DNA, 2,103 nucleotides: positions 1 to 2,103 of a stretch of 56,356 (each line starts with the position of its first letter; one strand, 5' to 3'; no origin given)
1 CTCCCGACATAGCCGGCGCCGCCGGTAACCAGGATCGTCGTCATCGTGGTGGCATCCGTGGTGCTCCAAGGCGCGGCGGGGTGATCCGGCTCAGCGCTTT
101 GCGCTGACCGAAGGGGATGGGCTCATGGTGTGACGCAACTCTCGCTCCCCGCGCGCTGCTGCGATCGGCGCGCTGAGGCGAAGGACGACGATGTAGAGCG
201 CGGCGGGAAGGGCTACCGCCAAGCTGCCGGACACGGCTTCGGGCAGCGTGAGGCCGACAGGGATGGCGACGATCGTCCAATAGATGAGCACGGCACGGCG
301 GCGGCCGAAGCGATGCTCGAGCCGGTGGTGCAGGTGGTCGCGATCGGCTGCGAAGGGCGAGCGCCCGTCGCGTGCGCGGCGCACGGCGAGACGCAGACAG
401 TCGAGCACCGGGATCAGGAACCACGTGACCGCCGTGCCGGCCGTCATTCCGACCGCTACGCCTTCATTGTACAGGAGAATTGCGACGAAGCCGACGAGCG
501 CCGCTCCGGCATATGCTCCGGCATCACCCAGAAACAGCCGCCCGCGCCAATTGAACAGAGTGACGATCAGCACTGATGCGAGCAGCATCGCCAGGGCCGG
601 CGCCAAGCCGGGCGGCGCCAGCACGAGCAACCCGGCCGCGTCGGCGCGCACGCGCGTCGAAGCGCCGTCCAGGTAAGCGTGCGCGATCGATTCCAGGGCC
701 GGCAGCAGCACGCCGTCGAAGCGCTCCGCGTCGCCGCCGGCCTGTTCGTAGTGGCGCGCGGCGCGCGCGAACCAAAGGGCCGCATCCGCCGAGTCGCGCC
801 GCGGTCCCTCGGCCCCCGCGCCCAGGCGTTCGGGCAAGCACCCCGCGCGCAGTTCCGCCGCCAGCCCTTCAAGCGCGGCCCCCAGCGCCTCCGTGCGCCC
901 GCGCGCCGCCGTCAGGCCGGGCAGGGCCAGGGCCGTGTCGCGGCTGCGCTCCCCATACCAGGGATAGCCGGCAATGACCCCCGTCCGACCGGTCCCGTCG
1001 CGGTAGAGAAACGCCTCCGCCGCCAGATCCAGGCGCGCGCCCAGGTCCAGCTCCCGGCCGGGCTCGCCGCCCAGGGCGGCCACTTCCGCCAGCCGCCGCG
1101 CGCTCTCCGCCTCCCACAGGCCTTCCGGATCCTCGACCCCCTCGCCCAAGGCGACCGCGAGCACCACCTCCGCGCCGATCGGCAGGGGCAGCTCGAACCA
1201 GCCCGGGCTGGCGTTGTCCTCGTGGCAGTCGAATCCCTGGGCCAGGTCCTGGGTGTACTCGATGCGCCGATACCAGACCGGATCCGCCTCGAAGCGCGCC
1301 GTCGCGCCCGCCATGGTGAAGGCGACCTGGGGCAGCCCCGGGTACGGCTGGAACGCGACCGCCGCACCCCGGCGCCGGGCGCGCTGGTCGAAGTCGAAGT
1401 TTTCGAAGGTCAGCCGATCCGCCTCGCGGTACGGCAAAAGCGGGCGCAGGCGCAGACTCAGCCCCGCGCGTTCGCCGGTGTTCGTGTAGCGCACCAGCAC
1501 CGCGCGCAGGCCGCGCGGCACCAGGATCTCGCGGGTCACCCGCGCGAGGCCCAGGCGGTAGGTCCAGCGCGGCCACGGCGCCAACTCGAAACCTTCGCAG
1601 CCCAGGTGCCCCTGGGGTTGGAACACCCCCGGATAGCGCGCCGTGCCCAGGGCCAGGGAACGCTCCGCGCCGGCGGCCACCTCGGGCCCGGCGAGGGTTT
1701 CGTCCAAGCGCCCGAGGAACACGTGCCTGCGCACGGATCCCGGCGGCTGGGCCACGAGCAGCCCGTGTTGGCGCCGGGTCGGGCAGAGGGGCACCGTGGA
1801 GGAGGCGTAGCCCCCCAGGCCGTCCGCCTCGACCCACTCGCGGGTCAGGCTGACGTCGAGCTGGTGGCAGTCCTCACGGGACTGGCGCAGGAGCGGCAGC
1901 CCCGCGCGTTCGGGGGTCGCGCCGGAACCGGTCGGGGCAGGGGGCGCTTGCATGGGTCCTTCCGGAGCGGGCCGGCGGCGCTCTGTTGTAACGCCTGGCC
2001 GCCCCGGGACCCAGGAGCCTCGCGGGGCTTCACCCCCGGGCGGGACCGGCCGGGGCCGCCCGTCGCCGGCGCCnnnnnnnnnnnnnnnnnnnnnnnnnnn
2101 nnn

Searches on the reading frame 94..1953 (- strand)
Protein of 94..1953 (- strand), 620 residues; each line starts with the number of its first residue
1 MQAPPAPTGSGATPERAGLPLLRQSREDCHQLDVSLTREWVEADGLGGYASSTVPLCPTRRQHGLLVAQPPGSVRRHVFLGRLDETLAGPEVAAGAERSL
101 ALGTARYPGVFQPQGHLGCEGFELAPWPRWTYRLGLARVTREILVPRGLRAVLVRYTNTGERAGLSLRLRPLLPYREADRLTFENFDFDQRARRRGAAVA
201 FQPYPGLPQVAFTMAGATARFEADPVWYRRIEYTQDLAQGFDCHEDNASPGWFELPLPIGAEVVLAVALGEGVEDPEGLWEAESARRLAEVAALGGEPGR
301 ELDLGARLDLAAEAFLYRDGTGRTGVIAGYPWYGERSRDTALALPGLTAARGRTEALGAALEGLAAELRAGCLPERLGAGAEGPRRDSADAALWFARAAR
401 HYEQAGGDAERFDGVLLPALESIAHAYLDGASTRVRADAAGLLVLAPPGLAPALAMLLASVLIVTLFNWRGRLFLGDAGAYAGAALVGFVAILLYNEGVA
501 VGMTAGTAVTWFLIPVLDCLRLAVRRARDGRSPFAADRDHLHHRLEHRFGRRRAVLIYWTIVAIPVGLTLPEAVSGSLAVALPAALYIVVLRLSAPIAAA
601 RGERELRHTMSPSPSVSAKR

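Call 69: search_protein_families(library=pfam, alignment_id=A8, max_evalue=0.0001)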
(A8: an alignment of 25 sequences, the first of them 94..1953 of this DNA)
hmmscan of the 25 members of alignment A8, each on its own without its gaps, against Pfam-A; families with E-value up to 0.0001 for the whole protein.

A. member 1, window:94-1953:- (620 aa): 2 families
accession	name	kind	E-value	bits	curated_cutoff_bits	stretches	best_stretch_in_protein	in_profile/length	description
PF12439.13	GDE_N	-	6.9e-52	176.5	27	1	38-263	1-218/219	Glycogen debranching enzyme N terminal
PF06202.20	GDE_C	-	5.6e-17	62.2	21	1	314-446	5-136/367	Amylo-alpha-1,6-glucosidase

B. families by the number of members that match (of 25 scanned): 44 families (the first 25 are shown)
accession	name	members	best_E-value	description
PF00580.27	UvrD-helicase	1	2.5e-82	UvrD/REP helicase N-terminal domain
PF13361.12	UvrD_C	1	1.1e-66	UvrD-like helicase C-terminal domain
PF12439.13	GDE_N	1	6.9e-52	Glycogen debranching enzyme N terminal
PF02230.22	Abhydrolase_2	1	1.4e-49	Phospholipase/Carboxylesterase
PF14401.11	RLAN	1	6.4e-43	RimK-like ATPgrasp N-terminal domain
PF04389.22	Peptidase_M28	1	1.4e-39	Peptidase family M28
PF07638.17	Sigma70_ECF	1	2.1e-38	ECF sigma factor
PF00069.31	Pkinase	1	3.5e-38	Protein kinase domain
PF04107.18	GCS2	1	2.2e-33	Glutamate-cysteine ligase family 2(GCS2)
PF03781.23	FGE-sulfatase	1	1.9e-29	Sulfatase-modifying factor enzyme 1-like domain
PF07714.23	PK_Tyr_Ser-Thr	1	8.2e-26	Protein tyrosine and serine/threonine kinase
PF05013.17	FGase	1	1.4e-25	N-formylglutamate amidohydrolase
PF13245.12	AAA_19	1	1.5e-23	AAA domain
PF01578.25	Cytochrom_C_asm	1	3.7e-23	Cytochrome C assembly protein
PF13230.11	GATase_4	1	2e-19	Glutamine amidotransferases class-II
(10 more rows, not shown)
